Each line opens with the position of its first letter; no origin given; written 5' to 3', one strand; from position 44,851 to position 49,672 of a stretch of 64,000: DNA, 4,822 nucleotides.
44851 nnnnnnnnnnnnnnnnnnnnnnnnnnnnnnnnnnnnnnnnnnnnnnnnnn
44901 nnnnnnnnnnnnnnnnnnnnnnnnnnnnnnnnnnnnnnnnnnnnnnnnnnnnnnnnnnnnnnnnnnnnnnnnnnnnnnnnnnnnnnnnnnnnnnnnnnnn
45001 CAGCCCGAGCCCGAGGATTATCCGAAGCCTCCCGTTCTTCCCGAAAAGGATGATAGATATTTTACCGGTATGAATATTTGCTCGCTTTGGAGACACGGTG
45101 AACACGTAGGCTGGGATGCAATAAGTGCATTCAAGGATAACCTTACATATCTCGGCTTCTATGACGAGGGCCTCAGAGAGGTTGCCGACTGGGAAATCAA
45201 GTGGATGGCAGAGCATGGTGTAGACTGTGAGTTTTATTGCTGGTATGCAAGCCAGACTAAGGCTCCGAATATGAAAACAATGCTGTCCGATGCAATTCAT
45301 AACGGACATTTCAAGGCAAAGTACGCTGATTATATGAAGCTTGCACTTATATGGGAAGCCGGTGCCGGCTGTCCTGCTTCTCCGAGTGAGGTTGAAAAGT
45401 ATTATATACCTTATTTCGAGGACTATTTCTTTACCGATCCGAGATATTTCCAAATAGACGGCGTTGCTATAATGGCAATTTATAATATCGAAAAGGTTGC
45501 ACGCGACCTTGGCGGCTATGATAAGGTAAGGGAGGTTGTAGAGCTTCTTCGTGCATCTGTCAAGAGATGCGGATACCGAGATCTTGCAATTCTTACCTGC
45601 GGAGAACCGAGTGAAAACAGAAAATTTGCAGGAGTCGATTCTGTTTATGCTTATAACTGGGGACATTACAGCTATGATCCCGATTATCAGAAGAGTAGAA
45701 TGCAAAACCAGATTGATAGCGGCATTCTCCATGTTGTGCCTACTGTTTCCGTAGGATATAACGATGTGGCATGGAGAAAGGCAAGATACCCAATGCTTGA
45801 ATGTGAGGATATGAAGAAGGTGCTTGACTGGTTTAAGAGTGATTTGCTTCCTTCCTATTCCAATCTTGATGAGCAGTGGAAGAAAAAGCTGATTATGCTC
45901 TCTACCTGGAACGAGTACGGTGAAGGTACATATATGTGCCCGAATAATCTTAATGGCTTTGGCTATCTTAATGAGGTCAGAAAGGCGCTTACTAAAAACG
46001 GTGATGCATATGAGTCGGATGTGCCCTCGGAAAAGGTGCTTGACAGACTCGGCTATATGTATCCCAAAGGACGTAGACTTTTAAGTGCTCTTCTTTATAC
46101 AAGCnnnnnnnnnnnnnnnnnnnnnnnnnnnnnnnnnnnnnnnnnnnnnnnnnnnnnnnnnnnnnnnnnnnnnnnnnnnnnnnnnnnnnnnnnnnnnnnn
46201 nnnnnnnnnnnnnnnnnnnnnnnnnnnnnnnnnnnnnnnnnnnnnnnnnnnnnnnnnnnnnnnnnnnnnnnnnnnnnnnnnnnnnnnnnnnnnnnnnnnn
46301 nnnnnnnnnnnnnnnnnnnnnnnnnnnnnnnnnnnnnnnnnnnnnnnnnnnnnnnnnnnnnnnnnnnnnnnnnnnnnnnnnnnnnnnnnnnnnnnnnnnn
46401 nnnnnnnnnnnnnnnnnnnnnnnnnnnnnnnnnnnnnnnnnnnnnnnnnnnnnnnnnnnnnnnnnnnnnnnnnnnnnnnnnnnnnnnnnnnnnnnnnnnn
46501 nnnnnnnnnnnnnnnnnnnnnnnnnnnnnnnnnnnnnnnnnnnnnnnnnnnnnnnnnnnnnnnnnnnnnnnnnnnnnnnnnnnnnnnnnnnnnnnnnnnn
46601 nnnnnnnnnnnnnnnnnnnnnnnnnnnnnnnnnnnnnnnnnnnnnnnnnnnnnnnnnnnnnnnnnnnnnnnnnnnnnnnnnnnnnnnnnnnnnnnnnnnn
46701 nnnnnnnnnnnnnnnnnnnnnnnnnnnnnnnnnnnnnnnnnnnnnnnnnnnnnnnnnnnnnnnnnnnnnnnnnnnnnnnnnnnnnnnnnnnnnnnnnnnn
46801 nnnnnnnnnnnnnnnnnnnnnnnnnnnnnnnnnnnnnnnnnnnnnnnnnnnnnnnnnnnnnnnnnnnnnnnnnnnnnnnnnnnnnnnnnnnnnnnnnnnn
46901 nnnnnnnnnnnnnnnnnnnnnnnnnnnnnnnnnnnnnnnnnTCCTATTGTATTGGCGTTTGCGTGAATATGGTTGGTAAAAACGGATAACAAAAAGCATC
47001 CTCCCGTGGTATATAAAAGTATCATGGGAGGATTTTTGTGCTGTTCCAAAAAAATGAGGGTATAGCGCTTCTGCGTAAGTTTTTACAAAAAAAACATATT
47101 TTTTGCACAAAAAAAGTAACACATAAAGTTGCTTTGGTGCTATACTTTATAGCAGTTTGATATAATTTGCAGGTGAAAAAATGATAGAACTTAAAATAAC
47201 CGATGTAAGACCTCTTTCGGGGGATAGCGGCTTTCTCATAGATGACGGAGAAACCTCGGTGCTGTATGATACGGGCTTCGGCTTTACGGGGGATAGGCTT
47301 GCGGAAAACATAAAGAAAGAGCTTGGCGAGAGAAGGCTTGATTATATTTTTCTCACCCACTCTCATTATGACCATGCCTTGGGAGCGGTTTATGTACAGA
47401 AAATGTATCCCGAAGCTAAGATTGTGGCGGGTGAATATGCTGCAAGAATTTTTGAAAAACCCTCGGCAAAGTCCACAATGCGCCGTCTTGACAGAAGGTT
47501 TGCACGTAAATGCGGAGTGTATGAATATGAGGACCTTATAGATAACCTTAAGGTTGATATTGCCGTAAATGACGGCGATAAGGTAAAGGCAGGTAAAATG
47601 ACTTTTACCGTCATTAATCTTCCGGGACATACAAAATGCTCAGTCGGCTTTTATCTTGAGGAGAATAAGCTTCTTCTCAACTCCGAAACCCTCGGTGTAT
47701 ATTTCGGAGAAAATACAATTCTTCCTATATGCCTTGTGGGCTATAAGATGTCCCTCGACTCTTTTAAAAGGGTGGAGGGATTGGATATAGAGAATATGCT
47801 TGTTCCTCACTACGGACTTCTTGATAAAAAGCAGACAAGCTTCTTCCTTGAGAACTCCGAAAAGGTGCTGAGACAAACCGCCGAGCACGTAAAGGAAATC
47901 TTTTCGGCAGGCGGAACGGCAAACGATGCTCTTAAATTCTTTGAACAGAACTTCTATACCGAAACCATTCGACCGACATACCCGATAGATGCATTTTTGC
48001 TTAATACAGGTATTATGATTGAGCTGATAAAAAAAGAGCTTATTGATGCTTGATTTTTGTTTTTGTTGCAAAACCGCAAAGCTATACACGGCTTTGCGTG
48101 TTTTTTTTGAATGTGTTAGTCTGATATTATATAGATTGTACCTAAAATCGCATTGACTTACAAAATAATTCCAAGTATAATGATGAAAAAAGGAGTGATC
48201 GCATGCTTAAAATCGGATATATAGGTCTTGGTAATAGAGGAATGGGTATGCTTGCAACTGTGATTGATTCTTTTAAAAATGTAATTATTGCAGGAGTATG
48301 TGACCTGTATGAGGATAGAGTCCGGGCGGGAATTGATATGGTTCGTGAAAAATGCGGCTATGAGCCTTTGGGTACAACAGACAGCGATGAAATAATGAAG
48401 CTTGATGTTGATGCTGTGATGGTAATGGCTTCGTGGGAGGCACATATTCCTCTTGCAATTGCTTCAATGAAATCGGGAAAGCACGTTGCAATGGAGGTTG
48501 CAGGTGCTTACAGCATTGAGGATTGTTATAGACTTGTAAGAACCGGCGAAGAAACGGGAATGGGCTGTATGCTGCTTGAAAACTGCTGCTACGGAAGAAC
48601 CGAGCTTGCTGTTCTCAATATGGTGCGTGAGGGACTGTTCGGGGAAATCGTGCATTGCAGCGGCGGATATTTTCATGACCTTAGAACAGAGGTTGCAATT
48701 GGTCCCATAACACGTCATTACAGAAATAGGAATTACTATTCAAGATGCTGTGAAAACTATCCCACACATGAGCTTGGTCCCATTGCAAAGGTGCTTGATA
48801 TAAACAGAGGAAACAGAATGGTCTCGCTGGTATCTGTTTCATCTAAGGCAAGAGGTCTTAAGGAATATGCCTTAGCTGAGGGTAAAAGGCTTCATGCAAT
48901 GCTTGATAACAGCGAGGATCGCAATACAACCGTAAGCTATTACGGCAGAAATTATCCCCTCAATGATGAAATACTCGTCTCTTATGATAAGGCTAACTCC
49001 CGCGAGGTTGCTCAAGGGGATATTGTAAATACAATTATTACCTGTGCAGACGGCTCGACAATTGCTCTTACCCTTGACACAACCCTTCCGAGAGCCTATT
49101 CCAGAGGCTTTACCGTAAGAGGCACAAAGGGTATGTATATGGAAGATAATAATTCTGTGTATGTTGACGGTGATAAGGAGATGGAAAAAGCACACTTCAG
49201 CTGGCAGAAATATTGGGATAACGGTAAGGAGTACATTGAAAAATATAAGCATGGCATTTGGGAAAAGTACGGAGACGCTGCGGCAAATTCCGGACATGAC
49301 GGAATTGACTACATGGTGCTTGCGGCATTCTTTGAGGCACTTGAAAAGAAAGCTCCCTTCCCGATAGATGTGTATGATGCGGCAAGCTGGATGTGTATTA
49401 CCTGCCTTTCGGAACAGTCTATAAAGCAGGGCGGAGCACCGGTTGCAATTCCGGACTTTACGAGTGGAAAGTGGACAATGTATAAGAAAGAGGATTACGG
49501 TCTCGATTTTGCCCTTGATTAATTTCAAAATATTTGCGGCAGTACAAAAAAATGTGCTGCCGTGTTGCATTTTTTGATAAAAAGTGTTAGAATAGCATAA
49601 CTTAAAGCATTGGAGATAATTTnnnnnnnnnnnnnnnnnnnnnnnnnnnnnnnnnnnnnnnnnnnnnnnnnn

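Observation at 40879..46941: Tandem leaderless roughly 1000-aa paralogs with a WbsX/GH99-like core flanked by lectin-like and stalk-like domains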

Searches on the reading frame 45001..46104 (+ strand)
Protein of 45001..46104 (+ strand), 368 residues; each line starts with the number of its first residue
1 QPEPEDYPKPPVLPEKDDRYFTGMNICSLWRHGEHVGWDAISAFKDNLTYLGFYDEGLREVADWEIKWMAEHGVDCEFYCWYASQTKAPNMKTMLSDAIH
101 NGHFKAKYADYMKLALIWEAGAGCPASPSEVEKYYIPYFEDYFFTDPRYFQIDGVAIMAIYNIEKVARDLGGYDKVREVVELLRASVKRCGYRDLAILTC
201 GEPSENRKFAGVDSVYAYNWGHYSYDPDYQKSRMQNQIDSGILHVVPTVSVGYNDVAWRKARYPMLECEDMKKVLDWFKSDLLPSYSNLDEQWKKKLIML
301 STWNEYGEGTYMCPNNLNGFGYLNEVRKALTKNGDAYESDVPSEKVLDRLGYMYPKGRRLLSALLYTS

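Call 48: search_protein_families(library=pfam, proteins=[window:45001-46104:+], max_evalue=10)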
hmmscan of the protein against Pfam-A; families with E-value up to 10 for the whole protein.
window:45001-46104:+ (368 aa): 2 families
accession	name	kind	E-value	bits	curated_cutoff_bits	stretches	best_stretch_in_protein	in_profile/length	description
PF14307.12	Glyco_tran_WbsX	-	1.8e-14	54.4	25.1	2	222-325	252-349/350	Glycosyltransferase WbsX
PF03659.20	Glyco_hydro_71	-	0.045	13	34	1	293-329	219-245/375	Glycosyl hydrolase family 71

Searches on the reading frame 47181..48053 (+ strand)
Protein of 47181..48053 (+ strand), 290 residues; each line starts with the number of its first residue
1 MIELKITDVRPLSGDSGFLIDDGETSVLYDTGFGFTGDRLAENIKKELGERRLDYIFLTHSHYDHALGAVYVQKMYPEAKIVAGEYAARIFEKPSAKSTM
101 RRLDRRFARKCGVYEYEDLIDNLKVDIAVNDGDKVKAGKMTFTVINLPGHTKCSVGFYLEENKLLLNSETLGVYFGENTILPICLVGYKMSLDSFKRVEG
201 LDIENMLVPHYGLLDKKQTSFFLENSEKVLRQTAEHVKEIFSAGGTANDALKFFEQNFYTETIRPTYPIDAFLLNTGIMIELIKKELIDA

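Call 11: search_protein_families(library=pfam, proteins=[window:47181-48053:+], max_evalue=0.001)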
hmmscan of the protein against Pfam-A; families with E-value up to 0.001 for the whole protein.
window:47181-48053:+ (290 aa): 3 families
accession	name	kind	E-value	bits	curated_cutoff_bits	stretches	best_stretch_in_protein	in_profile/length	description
PF00753.33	Lactamase_B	-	5.1e-22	79.2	22.7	1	18-209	9-195/196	Metallo-beta-lactamase superfamily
PF12706.13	Lactamase_B_2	-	4.7e-07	30.1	27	1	26-90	2-69/200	Beta-lactamase superfamily domain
PF19583.5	ODP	-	0.00035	20.9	27.2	0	18-93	6-81/194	ODP family beta lactamase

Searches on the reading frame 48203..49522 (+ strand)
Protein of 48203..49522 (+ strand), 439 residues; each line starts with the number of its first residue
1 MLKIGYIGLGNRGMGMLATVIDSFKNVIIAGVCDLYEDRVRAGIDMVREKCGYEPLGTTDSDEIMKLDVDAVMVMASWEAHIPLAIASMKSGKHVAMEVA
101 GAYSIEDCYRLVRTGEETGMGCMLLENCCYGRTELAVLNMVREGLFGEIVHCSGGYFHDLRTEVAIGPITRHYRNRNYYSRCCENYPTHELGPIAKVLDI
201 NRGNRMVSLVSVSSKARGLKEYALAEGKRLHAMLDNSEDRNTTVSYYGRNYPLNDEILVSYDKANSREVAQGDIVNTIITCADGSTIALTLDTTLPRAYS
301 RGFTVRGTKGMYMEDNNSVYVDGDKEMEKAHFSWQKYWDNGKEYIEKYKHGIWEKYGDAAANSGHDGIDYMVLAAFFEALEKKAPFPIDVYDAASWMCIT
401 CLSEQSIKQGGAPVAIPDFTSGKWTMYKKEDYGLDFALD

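Call 11: search_protein_families(library=pfam, proteins=[window:48203-49522:+], max_evalue=0.001)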
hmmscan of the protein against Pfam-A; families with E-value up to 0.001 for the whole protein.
window:48203-49522:+ (439 aa): 2 families
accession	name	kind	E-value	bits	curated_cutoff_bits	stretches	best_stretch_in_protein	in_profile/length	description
PF21252.2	Glyco_hydro_109_C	-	9.1e-54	182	27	2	135-231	1-111/187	Glycosyl hydrolase 109, C-terminal domain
PF01408.29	GFO_IDH_MocA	-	6.3e-07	30.5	24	1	3-120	2-114/120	Oxidoreductase family, NAD-binding Rossmann fold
